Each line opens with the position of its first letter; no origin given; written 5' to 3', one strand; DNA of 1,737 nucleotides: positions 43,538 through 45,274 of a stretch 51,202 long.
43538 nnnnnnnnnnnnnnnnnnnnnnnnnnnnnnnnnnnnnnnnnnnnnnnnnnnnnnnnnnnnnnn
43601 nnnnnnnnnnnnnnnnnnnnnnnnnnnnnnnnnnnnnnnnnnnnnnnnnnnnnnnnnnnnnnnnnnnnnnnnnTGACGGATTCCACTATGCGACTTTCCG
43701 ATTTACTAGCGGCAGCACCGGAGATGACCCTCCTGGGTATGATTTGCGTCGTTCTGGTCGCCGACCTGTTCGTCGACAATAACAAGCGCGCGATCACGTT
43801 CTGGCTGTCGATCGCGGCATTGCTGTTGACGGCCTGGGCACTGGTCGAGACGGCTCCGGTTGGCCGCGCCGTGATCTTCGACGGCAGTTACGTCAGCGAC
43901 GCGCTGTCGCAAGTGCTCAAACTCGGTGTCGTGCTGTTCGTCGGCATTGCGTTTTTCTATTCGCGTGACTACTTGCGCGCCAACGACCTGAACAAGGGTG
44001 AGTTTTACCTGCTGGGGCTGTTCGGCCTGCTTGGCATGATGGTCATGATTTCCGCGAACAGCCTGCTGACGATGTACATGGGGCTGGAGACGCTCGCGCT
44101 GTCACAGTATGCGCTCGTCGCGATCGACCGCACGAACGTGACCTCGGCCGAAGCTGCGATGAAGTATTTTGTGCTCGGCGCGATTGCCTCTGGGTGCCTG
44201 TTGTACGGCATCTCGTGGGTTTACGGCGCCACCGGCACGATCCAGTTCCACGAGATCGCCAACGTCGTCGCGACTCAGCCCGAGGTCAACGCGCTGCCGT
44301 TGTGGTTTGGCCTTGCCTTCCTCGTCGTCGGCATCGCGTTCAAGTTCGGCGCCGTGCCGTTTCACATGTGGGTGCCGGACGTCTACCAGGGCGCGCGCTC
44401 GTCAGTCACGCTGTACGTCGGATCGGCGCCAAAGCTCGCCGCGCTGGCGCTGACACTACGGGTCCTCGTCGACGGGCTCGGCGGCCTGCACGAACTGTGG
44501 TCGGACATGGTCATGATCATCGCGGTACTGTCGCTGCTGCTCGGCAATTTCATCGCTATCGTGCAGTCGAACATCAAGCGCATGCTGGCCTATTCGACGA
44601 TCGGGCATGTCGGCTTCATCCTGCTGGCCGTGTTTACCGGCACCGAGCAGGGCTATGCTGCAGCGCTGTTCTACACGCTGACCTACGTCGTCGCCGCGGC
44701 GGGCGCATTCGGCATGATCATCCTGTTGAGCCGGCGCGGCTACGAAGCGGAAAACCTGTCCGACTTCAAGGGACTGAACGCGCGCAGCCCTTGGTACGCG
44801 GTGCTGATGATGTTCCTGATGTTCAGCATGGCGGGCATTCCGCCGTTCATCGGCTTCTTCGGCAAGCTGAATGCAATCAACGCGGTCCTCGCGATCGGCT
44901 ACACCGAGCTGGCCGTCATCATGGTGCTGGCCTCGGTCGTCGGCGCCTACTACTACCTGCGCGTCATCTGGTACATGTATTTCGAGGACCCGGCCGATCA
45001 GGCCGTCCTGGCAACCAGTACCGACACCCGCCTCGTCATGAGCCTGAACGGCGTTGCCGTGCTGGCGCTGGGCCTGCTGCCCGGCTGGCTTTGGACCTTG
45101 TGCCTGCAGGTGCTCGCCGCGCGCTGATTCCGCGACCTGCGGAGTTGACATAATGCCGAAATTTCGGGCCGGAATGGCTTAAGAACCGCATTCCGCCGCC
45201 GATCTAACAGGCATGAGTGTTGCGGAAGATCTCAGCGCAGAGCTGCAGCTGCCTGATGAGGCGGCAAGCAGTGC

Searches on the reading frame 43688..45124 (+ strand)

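Call 4: search_protein_families(library=pfam, proteins=[window:43688-45124:+], max_evalue=0.1)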
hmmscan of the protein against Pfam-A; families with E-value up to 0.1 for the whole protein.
window:43688-45124:+ (479 aa): 2 families
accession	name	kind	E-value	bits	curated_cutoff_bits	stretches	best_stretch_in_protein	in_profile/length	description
PF00361.26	Proton_antipo_M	-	1.9e-73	247.7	21.5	1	123-418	1-293/294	NADH:quinone oxidoreductase/Mrp antiporter, TM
PF19530.4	Ndh2_N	-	0.0017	19.1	27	1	11-83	17-89/100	NAD(P)H-quinone oxidoreductase subunit 2 N-terminal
